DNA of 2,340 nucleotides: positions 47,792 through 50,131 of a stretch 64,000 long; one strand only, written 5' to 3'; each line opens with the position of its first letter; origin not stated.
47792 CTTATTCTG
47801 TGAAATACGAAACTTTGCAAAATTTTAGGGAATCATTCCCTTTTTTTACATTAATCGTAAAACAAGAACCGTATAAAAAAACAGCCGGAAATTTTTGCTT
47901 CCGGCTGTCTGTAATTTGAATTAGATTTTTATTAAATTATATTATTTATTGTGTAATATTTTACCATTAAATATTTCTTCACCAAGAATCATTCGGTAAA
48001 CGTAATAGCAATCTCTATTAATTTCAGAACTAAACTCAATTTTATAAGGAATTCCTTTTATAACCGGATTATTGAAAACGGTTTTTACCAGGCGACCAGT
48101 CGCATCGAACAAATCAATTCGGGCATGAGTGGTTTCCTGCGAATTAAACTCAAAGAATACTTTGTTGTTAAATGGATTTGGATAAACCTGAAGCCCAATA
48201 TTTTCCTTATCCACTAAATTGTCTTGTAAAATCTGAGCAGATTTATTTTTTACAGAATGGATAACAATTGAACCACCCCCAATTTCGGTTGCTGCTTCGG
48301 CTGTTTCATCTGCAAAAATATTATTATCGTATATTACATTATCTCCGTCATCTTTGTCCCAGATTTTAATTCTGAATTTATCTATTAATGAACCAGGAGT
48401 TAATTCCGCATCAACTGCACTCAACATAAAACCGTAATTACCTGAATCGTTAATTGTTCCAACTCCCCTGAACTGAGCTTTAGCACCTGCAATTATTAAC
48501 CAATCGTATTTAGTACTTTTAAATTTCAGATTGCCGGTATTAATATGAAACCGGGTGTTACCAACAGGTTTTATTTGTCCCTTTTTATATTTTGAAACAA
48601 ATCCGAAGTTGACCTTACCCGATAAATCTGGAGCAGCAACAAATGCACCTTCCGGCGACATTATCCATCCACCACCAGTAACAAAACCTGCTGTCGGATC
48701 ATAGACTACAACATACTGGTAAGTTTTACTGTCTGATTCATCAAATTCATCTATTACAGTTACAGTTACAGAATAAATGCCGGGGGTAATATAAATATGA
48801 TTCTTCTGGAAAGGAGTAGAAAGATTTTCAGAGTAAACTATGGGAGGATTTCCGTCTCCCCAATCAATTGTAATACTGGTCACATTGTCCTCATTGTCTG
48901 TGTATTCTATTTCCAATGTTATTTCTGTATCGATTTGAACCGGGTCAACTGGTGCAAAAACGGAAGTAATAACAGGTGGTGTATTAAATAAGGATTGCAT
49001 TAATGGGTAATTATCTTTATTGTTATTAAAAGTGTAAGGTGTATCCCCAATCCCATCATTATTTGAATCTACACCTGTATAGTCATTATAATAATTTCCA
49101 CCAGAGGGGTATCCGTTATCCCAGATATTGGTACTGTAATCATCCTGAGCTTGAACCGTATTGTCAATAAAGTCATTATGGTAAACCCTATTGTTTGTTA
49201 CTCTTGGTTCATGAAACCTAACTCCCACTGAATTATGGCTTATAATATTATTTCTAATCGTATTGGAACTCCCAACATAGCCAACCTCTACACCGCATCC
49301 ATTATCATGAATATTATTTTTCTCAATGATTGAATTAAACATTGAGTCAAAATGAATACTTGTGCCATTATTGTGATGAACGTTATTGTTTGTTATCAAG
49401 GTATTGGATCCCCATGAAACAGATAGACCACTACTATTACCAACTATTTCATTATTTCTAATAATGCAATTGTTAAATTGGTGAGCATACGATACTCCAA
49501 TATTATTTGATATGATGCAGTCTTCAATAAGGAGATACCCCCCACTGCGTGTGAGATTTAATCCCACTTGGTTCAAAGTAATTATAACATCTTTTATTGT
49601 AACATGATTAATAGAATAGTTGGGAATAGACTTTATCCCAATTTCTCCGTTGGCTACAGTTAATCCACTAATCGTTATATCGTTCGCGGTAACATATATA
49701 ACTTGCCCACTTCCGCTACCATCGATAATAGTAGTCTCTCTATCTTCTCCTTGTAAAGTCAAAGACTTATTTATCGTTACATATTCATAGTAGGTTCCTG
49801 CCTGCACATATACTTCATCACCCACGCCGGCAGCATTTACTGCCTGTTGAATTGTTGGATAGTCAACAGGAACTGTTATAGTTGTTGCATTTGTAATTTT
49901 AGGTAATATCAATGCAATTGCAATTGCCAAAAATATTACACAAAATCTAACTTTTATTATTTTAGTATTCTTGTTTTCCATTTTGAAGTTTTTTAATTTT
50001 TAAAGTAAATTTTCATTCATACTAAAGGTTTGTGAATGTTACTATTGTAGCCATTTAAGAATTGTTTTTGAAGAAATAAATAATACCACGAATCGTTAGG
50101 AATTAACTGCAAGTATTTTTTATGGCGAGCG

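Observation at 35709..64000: Iterated kinase / regulator / secreted TPR-propeller array (four or more paralogous three-component modules, about 28 kb)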

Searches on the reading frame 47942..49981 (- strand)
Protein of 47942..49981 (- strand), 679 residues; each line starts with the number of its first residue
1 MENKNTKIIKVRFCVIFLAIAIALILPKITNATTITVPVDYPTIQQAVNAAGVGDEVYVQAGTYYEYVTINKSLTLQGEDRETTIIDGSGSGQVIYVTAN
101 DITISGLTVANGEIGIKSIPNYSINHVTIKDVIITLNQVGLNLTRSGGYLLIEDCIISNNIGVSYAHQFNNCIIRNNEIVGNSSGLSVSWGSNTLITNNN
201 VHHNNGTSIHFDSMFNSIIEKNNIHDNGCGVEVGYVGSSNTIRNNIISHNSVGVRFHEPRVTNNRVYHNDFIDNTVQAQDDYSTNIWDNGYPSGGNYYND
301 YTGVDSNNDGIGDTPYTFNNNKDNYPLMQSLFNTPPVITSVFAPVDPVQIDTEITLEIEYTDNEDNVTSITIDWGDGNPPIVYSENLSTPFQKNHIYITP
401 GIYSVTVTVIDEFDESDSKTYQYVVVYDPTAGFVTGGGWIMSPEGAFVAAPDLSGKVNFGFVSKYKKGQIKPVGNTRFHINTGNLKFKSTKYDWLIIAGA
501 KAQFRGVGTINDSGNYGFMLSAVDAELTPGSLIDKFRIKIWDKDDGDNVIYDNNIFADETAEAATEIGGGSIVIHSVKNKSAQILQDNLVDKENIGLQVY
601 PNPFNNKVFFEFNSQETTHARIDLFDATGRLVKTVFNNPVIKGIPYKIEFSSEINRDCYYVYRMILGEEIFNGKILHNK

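Call 4: search_protein_families(library=pfam, proteins=[window:47942-49981:-], max_evalue=0.01)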
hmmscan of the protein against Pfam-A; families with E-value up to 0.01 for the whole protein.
window:47942-49981:- (679 aa): 6 families
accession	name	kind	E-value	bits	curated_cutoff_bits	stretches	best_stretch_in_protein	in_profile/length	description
PF05048.19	NosD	-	5.2e-22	78.8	23.6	2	165-303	67-212/212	Periplasmic copper-binding protein (NosD)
PF13229.12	Beta_helix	-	8.7e-14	51.9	25.9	1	152-286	13-144/158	Right handed beta helix region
PF18911.6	PKD_4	-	7.9e-08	32.7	27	1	333-423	1-82/85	PKD domain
PF18962.6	Por_Secre_tail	-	3.2e-05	24.6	27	1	599-634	1-36/75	Secretion system C-terminal sorting domain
PF00801.26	PKD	-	0.00034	21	23.5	1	353-420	16-76/80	PKD domain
PF01095.25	Pectinesterase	-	0.007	15.6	27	0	40-99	11-80/298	Pectinesterase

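Call 7: search_protein_families(library=ncbifam, proteins=[window:47942-49981:-], max_evalue=0.001)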
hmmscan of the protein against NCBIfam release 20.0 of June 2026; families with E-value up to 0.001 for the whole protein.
window:47942-49981:- (679 aa): 5 families
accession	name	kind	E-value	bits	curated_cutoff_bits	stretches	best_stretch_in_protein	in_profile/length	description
TIGR04247.1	NosD_copper_fam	subfamily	4.3e-33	114.4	300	2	170-324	180-334/377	nitrous oxide reductase family maturation protein NosD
NF058578.1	CPR_pilus_PamR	equivalog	8.6e-09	34.7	300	1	370-412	183-225/297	pilus system RbmA-like protein PamR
NF041523.1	post_COAP_1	domain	2.2e-08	34.5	40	1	433-550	1-106/115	post-COAP-1 domain-containing protein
TIGR04183.1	Por_Secre_tail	domain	1.4e-05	25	23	1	599-636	1-37/72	T9SS type A sorting domain-containing protein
TIGR03804.1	para_beta_helix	repeat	0.00063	19.4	19.45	1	210-251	3-43/44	parallel beta-helix repeat protein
